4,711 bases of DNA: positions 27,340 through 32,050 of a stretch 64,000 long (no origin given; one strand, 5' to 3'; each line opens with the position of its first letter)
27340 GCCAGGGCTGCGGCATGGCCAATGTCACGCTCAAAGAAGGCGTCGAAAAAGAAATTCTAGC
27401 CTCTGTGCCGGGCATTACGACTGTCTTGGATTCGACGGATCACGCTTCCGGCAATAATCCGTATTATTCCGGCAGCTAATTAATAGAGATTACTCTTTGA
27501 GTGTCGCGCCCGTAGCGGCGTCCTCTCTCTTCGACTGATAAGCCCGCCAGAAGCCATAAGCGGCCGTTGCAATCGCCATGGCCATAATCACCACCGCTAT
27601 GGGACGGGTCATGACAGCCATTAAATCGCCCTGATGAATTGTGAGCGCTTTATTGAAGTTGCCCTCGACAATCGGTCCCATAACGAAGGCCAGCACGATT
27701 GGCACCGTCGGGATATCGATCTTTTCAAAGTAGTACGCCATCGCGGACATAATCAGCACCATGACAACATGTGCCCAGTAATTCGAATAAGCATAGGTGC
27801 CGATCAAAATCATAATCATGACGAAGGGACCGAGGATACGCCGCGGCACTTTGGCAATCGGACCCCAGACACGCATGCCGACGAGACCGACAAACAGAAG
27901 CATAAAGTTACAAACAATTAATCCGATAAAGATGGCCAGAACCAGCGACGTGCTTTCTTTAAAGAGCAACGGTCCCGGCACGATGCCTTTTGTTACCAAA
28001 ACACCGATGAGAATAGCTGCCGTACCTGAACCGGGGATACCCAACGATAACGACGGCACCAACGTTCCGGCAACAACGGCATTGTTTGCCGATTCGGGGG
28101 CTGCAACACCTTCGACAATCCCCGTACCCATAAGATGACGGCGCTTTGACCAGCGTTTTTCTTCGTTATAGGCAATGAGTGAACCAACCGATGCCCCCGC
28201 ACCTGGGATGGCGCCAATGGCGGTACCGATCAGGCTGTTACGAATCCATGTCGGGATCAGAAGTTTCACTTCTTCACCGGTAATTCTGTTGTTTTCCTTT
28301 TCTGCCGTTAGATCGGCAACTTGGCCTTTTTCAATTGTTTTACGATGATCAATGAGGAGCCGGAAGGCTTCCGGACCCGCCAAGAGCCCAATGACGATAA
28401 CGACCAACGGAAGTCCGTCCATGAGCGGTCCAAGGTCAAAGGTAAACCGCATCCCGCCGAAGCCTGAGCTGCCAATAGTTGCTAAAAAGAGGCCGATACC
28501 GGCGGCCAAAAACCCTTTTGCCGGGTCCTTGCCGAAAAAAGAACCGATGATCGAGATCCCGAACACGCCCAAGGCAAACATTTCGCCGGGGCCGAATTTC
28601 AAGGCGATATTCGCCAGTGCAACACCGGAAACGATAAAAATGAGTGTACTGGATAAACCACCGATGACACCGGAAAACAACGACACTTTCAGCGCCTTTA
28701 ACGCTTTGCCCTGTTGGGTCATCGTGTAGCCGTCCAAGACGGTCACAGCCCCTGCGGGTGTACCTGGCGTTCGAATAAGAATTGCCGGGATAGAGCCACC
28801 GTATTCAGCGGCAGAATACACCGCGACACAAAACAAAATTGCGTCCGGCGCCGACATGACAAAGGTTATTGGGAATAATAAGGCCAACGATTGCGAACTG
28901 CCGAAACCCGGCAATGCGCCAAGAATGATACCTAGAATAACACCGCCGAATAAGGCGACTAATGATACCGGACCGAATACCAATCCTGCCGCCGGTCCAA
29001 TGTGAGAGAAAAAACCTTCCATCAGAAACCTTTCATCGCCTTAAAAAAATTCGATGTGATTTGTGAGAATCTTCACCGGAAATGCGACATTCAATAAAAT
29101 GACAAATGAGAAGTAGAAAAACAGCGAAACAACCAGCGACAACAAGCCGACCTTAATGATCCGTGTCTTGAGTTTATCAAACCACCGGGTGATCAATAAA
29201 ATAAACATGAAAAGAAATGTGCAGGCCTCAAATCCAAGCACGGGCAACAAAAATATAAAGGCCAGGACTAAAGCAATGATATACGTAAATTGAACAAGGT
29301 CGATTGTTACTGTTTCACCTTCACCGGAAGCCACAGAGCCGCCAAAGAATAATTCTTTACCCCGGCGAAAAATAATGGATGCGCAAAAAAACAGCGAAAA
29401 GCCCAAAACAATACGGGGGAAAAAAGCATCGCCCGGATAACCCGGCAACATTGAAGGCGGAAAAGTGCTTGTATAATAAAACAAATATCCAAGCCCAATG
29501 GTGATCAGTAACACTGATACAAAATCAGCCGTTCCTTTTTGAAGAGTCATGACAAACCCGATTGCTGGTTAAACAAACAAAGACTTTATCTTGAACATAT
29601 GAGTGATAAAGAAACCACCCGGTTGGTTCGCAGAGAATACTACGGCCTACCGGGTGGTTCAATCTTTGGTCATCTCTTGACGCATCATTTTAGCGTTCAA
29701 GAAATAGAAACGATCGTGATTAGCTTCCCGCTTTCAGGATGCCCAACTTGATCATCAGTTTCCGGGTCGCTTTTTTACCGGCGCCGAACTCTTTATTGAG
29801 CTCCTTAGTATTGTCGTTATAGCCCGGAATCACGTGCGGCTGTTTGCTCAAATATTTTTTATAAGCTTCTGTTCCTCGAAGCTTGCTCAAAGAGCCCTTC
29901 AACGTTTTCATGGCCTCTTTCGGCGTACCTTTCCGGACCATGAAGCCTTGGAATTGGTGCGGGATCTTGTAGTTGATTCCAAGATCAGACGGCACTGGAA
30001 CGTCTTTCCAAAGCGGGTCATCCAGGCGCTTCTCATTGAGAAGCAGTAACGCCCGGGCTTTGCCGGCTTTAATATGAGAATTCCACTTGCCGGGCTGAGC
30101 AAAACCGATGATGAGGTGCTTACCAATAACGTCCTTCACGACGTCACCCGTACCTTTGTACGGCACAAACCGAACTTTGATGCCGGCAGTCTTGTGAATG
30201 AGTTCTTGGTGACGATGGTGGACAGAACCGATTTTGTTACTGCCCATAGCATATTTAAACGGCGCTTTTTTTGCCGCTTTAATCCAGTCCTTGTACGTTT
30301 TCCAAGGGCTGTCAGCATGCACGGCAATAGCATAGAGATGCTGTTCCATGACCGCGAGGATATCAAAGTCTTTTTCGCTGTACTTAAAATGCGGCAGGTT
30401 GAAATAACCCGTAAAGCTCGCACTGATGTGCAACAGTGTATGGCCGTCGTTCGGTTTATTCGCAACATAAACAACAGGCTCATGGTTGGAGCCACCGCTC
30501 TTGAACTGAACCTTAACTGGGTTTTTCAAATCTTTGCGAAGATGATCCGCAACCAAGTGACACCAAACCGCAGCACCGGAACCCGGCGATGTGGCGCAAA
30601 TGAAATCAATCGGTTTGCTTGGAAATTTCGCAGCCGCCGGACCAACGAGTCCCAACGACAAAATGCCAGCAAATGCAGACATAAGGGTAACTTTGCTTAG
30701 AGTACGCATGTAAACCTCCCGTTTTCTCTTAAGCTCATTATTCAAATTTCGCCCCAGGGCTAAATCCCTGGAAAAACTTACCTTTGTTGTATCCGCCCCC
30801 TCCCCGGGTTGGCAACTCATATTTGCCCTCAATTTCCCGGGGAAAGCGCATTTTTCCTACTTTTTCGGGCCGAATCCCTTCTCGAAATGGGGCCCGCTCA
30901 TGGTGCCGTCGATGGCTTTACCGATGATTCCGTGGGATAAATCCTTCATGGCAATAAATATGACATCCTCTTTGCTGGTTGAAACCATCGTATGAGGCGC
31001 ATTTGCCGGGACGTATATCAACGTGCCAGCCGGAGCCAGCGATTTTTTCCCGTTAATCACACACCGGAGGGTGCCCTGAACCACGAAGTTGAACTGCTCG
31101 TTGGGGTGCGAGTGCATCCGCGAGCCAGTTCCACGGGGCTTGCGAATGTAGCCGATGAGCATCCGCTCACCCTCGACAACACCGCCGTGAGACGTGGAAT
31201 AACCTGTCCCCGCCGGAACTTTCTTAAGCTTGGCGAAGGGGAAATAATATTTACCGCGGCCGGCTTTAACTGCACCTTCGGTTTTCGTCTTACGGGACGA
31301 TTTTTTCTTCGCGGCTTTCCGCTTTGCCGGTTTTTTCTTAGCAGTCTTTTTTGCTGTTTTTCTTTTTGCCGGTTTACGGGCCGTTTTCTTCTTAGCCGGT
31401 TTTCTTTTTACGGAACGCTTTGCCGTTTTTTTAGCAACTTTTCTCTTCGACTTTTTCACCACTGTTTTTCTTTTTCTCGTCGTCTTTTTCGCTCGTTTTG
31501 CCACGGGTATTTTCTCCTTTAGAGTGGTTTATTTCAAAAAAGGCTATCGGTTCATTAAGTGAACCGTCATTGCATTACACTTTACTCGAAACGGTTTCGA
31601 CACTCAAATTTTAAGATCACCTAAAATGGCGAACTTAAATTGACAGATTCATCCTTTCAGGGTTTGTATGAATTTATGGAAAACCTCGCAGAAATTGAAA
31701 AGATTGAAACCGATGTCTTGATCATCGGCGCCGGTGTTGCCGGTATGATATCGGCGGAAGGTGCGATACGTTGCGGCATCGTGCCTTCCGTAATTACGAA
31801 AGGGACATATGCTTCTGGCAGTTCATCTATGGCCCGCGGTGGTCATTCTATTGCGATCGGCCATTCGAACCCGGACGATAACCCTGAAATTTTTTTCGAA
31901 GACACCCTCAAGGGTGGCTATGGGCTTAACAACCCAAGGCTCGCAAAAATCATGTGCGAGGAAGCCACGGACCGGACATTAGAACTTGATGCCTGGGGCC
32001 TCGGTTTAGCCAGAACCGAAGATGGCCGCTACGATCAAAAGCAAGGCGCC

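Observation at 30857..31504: Histone-H1/AlgP-like lysine-rich tail fused to a cupin, heading a tctCBA transporter operon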

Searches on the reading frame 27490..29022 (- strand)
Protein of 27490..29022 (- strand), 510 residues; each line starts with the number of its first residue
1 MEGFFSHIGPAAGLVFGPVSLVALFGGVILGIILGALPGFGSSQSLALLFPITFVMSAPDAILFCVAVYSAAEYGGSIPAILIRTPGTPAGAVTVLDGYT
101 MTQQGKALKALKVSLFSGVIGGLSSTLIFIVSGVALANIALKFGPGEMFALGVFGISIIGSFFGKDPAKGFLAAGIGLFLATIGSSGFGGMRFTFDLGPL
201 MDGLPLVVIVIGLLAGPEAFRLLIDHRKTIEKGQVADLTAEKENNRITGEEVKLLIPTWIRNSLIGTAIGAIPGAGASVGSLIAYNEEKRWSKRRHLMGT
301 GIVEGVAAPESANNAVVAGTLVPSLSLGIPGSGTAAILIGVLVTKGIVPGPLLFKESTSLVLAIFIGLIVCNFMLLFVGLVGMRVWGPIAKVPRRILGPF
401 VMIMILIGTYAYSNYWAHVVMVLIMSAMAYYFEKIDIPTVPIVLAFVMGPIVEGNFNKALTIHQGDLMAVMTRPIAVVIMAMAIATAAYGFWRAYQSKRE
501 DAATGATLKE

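Call 3: search_protein_families(library=pfam, proteins=[window:27490-29022:-], max_evalue=0.01)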
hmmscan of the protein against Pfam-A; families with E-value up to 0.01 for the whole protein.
window:27490-29022:- (510 aa): 1 family
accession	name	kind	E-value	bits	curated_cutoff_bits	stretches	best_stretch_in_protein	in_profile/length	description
PF01970.21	TctA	-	2.5e-125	418.9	28.9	1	21-444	1-423/423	Tripartite tricarboxylate transporter TctA family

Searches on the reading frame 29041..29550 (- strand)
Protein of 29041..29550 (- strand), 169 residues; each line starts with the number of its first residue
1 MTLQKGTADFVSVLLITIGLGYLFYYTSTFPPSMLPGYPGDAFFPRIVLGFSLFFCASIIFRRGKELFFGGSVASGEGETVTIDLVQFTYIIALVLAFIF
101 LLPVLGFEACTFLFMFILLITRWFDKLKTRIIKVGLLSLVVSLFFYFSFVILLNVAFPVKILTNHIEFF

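Call 3: search_protein_families(library=pfam, proteins=[window:29041-29550:-], max_evalue=0.01)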
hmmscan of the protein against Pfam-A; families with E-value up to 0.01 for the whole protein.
window:29041-29550:- (169 aa): 1 family
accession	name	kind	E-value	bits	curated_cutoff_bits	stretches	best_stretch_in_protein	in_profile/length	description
PF07331.16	TctB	-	1.8e-14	54.5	29.1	1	12-158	4-137/137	Tripartite tricarboxylate transporter TctB family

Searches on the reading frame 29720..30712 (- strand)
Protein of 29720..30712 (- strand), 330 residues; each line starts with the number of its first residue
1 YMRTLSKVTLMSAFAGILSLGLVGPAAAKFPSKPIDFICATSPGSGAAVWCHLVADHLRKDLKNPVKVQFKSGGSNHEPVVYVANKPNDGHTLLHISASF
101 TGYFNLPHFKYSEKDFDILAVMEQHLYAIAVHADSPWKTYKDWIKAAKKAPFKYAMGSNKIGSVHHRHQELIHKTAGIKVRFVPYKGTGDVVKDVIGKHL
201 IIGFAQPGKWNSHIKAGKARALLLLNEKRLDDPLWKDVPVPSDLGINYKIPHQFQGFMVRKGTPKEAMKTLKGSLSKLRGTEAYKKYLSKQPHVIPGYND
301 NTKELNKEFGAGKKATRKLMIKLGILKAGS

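Call 3: search_protein_families(library=pfam, proteins=[window:29720-30712:-], max_evalue=0.01)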
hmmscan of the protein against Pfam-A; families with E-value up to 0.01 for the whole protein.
window:29720-30712:- (330 aa): 1 family
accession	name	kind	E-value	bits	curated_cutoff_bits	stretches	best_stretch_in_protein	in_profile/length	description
PF03401.19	TctC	-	1.1e-31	110.8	27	1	54-307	5-256/274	Tripartite tricarboxylate transporter family receptor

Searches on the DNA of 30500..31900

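Call 59: search_rna_families(source=window, start=30500, end=31900, threshold=evalue, max_evalue=1)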
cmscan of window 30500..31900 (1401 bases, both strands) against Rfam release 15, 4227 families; matches with E-value up to 1: 0.
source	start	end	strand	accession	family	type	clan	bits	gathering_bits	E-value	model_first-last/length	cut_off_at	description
